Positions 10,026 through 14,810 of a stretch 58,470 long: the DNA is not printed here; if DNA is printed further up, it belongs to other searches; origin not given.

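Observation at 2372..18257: Candidate RfaH-driven exoprotein system encoded next to, not inside, the sugar-biosynthesis genes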

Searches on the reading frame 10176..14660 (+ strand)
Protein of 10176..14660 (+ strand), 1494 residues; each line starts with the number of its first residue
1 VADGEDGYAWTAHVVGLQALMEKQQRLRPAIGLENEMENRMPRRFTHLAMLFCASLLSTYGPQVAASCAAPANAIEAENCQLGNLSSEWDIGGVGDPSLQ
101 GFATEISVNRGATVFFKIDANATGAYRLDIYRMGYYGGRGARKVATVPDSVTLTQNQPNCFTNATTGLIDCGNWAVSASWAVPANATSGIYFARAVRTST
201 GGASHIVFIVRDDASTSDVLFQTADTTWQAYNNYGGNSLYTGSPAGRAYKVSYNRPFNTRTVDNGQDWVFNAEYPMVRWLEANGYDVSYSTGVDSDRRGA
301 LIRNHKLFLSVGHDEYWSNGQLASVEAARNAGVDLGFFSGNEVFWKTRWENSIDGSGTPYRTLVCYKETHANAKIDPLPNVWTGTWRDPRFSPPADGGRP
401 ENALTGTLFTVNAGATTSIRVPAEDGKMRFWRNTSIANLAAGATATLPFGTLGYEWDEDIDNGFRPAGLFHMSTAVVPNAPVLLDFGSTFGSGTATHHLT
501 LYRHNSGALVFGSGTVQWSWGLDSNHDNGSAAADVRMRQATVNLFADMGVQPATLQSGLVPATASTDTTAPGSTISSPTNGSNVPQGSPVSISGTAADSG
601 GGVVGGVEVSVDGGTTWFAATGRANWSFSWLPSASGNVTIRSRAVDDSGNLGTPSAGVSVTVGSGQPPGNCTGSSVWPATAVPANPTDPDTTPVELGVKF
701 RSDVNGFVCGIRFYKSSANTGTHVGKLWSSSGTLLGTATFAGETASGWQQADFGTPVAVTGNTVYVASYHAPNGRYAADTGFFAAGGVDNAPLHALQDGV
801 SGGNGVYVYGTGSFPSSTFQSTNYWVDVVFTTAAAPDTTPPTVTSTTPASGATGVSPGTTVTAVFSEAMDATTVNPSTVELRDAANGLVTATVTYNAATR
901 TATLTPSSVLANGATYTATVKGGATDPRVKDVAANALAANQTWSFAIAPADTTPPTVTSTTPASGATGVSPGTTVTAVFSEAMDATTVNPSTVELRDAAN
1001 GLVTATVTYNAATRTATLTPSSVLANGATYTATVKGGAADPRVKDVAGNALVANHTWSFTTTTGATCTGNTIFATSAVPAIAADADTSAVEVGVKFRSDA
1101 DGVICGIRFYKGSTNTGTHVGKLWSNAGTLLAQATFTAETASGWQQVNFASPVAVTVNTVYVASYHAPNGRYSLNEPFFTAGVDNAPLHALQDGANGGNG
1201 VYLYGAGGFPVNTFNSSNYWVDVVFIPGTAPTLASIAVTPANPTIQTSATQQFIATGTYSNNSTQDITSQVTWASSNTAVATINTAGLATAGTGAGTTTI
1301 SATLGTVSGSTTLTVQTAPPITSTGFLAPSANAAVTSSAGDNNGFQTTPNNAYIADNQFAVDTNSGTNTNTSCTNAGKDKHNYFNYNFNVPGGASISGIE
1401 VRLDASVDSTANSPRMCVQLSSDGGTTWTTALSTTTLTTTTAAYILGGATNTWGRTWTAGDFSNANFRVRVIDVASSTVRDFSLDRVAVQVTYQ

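Call 4: search_protein_families(library=pfam, proteins=[window:10176-14660:+], max_evalue=0.01)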
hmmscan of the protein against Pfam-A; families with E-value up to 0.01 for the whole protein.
window:10176-14660:+ (1494 aa): 9 families
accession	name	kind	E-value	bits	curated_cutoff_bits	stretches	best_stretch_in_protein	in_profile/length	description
PF13313.11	DUF4082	-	1.1e-105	350.1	28.4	2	1077-1221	2-143/143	Domain of unknown function (DUF4082)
PF20254.3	DMFA2_C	-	3.4e-105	353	27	1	128-527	2-373/374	N,N-dimethylformamidase beta subunit-like, C-terminal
PF13205.12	Big_5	-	9.4e-45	152.1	23.6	2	951-1061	1-105/105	Bacterial Ig-like domain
PF02368.24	Big_2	-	1.5e-11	44.5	22.8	1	1234-1315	3-79/79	Bacterial Ig-like domain (group 2)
PF17957.7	Big_7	-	4.6e-10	40.4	24.1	1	572-640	2-68/70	Bacterial Ig domain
PF04234.18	CopC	-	0.00017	22.9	23.3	0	956-1034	3-74/92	CopC domain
PF03793.24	PASTA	-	0.0002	21.7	23.2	0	830-866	27-63/64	PASTA domain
PF03404.22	Mo-co_dimer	-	0.00096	19.6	22.7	1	573-620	11-61/138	Mo-co oxidoreductase dimerisation domain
PF08005.17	PHR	-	0.0023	18.9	23.6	0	1094-1168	20-103/151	PHR domain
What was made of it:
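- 10296..14660 (+): Giant 2 (1454 aa). Its parts are a signal peptide, the DMFase/acylase-like head (10356-11855), Big_7, DUF4082 (12189-12668), Big_5 x2, DUF4082 (13377-13856), Big_2 and a conserved 174-aa C-terminal domain. Pfam DMFA2_C 3.4e-105 (call 4).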

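Call 8: search_protein_families(library=ncbifam, proteins=[window:10296-14660:+], max_evalue=0.001)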
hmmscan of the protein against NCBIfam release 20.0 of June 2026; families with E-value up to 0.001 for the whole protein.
window:10296-14660:+ (1454 aa): 2 families
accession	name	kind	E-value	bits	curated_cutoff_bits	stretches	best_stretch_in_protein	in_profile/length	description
TIGR04555.1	sulfite_DH_soxC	equivalog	7.6e-06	25.1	420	1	532-611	287-372/408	sulfite dehydrogenase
NF052245.1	SorA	equivalog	1e-05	24.5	600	1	527-610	282-371/396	SorA family sulfite dehydrogenase catalytic subunit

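Call 27: search_solved_structures(query=window:10296-14660:+, max_evalue=0.001)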
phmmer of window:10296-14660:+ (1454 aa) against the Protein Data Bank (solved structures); distinct sequences matched with E-value up to 0.001: 9.
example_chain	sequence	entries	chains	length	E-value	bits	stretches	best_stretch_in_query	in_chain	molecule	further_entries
9ifo_A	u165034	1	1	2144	4.7e-28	100.3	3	1190-1295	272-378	Teneurin-Like Protein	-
9pt5_A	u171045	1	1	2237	5.7e-28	100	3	1190-1295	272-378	Teneurin-like protein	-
8gyr_A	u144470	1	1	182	6.1e-25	90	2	1191-1272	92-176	Leptospira Immunoglobulin-like protein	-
8gyr_B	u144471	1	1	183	6.5e-25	89.9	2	1191-1273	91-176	LigA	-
2mqg_A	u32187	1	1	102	1.9e-14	55.2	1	1186-1276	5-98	LigB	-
2mog_A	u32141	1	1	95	6.9e-14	53.3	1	1190-1276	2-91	Bacterial Ig-like domain, group 2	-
2mh4_A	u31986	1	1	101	2.4e-11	44.9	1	1192-1276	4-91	LigB-like protein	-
2n7s_A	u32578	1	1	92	4.3e-11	44.1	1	1192-1275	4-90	Ig-like repeat domain protein 1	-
8zdj_S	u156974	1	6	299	0.00081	20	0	1177-1275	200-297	Tail Tube Protein (gp13)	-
